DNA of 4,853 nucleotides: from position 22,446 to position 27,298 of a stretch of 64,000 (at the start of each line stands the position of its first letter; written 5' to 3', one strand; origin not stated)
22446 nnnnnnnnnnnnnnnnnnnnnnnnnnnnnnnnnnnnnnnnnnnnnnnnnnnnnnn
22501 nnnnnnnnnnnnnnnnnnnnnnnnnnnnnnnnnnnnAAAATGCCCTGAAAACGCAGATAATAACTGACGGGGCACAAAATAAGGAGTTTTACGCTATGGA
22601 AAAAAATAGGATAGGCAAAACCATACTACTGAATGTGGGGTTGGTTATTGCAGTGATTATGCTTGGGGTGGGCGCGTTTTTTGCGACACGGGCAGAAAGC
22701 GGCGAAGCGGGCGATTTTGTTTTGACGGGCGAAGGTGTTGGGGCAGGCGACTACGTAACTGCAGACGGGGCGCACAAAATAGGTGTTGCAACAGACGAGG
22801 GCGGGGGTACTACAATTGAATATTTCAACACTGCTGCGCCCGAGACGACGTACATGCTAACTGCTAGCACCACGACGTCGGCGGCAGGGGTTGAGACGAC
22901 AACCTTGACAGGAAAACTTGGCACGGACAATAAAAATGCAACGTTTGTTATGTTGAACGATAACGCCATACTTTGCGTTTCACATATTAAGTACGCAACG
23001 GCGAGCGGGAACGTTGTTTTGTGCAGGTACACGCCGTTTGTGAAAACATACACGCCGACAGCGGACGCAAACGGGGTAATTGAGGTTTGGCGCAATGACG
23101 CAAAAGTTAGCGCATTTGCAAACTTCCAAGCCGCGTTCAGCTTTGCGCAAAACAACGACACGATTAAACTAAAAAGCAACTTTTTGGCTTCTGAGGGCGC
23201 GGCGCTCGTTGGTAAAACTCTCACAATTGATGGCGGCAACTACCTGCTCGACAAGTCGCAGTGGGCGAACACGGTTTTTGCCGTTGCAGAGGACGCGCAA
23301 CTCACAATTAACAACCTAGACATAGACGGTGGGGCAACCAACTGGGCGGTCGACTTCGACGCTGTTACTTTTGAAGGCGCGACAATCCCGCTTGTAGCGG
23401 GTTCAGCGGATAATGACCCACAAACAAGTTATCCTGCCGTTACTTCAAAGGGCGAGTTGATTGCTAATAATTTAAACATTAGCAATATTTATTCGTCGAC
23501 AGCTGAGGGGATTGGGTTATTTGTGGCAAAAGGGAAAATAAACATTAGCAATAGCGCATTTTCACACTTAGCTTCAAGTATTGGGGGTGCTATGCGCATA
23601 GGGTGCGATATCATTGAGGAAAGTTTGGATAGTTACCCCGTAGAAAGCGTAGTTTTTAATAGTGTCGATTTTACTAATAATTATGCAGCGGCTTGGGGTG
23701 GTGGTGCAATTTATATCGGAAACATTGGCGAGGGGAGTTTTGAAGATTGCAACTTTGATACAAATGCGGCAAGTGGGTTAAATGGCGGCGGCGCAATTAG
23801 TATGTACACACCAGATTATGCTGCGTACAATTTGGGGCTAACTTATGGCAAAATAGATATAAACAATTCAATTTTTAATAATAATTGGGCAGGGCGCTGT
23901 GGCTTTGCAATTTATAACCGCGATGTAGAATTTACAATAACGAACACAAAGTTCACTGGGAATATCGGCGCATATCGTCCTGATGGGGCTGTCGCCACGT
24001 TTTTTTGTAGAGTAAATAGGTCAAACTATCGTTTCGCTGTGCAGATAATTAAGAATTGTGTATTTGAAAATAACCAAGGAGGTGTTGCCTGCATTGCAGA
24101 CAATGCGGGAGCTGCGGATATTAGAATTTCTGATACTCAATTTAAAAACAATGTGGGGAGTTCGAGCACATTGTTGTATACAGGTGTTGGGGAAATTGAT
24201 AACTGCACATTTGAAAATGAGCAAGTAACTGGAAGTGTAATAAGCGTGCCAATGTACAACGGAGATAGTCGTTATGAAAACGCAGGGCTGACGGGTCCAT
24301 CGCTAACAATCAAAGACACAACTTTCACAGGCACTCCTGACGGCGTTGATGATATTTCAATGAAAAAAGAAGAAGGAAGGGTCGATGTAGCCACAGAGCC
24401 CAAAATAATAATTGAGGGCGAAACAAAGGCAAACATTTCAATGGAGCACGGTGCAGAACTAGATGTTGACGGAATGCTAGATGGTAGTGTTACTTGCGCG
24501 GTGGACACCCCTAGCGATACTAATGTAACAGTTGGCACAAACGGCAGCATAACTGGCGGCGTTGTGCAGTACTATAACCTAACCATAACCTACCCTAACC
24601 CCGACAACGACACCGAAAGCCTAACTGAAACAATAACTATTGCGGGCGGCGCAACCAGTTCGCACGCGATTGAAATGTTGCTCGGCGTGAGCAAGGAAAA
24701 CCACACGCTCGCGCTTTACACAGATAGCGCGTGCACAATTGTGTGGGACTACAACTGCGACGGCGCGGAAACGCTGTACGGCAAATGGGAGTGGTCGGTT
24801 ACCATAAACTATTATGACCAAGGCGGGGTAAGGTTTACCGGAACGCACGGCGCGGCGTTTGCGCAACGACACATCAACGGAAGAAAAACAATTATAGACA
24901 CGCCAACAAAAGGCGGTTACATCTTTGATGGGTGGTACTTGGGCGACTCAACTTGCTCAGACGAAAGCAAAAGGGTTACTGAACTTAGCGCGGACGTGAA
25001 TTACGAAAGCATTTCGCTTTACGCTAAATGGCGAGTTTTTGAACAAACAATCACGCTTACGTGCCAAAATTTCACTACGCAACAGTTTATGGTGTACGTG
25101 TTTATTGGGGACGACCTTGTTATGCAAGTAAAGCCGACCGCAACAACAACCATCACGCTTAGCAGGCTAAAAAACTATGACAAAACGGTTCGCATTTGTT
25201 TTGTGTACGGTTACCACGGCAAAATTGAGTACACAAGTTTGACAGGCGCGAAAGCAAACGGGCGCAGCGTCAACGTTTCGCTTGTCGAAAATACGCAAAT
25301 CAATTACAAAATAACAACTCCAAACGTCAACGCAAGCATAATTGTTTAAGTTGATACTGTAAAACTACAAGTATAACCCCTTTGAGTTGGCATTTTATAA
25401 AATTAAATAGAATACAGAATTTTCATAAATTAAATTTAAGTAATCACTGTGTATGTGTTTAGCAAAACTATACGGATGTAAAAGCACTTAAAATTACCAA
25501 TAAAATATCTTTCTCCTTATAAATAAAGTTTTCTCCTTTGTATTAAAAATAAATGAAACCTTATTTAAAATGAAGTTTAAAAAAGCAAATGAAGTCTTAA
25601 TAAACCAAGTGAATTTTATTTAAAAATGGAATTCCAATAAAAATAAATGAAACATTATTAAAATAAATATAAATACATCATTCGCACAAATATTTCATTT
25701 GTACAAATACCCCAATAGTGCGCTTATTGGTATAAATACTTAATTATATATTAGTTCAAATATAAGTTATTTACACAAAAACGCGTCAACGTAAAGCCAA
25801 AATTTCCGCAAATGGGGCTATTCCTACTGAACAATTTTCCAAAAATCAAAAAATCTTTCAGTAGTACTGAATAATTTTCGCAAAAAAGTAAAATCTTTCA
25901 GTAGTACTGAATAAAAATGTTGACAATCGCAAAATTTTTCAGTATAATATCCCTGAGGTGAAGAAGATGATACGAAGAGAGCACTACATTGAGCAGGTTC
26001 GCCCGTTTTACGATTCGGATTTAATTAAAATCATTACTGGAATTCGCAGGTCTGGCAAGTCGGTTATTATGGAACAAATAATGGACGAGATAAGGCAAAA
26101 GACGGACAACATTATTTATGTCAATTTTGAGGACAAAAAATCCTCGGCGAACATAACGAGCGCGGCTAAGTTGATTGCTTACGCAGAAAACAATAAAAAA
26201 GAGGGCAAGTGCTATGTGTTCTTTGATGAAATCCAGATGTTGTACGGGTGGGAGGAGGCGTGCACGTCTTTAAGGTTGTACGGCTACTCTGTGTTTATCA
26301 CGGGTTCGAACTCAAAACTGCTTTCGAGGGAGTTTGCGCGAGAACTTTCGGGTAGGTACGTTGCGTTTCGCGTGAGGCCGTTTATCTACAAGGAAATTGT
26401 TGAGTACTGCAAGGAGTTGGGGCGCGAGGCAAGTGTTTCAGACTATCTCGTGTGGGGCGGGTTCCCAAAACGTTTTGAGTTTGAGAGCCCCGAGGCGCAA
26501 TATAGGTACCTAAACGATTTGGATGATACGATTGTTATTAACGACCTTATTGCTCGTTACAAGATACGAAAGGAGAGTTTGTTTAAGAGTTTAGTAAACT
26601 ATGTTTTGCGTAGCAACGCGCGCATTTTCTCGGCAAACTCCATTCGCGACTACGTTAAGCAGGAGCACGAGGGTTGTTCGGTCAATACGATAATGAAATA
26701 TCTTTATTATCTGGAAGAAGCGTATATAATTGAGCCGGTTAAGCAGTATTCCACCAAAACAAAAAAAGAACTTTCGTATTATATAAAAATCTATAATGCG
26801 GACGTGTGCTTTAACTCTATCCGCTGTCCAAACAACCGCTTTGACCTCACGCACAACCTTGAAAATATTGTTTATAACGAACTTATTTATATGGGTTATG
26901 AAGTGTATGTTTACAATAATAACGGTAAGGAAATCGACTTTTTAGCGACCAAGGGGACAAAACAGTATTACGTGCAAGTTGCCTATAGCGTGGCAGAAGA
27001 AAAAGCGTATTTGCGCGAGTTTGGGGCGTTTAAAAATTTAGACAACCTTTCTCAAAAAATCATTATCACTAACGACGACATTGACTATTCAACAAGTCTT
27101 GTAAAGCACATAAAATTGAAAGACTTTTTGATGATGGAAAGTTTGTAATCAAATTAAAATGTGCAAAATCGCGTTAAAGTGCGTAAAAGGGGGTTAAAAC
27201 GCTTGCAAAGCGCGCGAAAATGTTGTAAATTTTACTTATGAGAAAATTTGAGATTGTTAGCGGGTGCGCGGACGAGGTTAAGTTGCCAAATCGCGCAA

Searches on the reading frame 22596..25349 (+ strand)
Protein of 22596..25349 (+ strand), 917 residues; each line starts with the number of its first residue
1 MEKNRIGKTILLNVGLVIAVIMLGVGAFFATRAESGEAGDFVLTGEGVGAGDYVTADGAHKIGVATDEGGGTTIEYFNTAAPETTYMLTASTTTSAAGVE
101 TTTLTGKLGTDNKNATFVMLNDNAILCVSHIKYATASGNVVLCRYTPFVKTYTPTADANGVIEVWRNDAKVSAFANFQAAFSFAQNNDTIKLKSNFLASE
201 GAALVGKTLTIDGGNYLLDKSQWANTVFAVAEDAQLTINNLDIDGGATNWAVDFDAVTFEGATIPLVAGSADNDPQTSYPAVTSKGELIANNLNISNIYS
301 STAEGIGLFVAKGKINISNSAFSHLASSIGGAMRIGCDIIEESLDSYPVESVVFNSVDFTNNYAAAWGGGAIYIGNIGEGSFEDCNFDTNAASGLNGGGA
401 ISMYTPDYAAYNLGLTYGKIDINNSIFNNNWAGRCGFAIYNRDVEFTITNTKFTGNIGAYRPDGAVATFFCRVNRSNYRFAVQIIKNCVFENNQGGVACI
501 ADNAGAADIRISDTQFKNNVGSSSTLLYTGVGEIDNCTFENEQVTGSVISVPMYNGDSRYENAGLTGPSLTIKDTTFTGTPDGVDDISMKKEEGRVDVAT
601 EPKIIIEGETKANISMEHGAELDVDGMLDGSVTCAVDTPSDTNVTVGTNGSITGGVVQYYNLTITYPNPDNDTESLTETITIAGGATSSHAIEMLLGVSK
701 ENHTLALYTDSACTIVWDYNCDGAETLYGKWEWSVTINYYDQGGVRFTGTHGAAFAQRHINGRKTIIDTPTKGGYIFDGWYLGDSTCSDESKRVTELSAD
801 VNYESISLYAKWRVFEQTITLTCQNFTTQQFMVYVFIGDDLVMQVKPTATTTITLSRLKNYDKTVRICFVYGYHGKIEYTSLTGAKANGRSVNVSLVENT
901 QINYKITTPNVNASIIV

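Call 14: search_protein_families(library=pfam, proteins=[window:22596-25349:+])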
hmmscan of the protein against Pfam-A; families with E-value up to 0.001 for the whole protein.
window:22596-25349:+ (917 aa): 1 family
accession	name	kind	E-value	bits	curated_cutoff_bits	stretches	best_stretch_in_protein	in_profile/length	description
PF09479.16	Flg_new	-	0.0001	22.8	27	1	762-811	19-65/65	Listeria-Bacteroides repeat domain (List_Bact_rpt)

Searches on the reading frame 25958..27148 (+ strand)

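Call 14: search_protein_families(library=pfam, proteins=[window:25958-27148:+])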
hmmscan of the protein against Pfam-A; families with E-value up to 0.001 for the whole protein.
window:25958-27148:+ (396 aa): 3 families
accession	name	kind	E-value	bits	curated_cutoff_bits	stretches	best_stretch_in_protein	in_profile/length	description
PF13173.12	AAA_14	-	6.7e-30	104.2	27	1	22-147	3-128/129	AAA domain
PF13635.12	DUF4143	-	3.3e-14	53.4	28.1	1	196-343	3-159/160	Domain of unknown function (DUF4143)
PF01637.24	ATPase_2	-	0.00021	21.6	33.2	1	7-69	4-68/225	ATPase domain predominantly from Archaea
